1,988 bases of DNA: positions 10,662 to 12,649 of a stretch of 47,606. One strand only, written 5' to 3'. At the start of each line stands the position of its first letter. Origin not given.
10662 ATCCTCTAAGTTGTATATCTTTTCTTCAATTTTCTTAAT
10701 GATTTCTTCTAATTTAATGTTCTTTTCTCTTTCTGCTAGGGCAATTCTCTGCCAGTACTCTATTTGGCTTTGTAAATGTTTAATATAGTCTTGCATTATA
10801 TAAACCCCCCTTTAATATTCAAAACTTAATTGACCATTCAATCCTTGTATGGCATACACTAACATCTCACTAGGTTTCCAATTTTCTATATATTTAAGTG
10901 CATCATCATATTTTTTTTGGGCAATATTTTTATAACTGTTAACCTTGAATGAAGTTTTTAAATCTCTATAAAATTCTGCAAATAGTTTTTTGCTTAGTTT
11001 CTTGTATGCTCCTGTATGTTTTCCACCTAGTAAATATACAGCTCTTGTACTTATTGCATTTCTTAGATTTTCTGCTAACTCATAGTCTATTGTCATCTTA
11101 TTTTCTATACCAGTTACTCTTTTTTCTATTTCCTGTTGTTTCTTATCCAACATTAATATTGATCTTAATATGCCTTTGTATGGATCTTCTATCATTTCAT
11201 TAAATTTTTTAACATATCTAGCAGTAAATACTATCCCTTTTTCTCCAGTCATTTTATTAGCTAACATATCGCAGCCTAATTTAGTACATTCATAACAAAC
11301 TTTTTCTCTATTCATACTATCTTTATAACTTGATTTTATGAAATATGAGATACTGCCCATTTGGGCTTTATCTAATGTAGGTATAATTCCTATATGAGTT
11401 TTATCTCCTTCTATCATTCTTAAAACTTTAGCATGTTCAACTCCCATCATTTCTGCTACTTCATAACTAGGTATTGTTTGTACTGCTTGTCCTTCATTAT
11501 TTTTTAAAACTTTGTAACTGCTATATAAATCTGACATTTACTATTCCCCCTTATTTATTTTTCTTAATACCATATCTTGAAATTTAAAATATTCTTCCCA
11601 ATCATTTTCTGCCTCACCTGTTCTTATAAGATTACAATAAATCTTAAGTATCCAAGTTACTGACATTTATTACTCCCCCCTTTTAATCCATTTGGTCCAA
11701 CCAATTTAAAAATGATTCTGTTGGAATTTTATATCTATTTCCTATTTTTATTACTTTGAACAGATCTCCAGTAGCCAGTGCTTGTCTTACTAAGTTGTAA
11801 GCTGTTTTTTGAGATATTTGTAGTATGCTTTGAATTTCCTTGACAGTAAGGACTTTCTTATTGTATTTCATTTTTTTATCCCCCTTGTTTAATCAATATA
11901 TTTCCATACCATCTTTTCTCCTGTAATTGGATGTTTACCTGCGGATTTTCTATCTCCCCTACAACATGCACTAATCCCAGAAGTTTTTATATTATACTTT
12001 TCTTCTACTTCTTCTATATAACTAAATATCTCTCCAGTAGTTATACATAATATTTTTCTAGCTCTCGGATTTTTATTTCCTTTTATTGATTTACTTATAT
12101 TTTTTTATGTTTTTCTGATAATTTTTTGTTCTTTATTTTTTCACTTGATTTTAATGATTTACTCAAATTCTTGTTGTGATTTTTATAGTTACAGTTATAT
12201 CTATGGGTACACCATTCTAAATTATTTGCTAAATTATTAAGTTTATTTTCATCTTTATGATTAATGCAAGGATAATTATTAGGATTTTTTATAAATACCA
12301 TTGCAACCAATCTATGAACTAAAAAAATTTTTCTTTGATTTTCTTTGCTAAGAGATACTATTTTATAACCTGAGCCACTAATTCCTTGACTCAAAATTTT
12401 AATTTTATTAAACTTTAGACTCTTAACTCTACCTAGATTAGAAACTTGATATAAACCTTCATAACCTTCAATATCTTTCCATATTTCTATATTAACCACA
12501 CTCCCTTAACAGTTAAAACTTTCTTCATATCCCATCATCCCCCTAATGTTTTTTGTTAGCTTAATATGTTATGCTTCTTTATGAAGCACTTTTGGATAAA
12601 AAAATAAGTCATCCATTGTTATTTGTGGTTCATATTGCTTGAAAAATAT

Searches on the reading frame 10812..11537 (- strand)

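Call 74: search_protein_families(library=phrogs, proteins=[window:10812-11537:-], max_evalue=0.00001)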
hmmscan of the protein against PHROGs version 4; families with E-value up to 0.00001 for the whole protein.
window:10812-11537:- (241 aa): 12 families
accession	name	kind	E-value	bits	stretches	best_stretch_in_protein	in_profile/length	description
phrog_373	-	transcription regulation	4.8e-44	152.2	1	22-239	100-328/373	anti-repressor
phrog_463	-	transcription regulation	2.4e-26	93.8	1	126-240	132-248/250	anti-repressor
phrog_63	-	transcription regulation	1.4e-17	65.1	1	12-213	123-320/431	anti-repressor Ant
phrog_8448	-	transcription regulation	1.3e-14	55.5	1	173-240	70-148/151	anti-repressor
phrog_10324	-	transcription regulation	2.6e-11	44.8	1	20-134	4-114/205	anti-repressor Ant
phrog_518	-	transcription regulation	4.3e-10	40.6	1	10-117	14-109/268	Rha-like transcriptional regulator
phrog_2657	-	transcription regulation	4.8e-10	40.1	1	21-118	23-113/243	transcriptional regulator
phrog_1726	-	transcription regulation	2.5e-08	35.1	1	11-166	7-170/264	anti-repressor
phrog_2902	-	transcription regulation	6.1e-08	34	1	121-231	35-153/169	anti-repressor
phrog_995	-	transcription regulation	6.1e-08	33.5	1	10-115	111-204/307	transcriptional regulator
phrog_18886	-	unknown function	9.7e-08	32.7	1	8-118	8-109/269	-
phrog_821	-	transcription regulation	5.1e-06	27.2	1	15-116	159-248/324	transcriptional regulator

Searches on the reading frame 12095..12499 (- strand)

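Call 3: search_protein_families(library=pfam, proteins=[window:12095-12499:-], max_evalue=0.01)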
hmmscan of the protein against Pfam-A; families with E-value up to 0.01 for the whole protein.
window:12095-12499:- (134 aa): 2 families
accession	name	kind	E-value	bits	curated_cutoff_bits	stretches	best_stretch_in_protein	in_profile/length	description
PF07463.16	NUMOD4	-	1.7e-16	60.6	23.4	1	5-51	1-49/49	NUMOD4 motif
PF13392.12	HNH_3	-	0.0018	18.3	24.8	1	78-102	20-44/46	HNH endonuclease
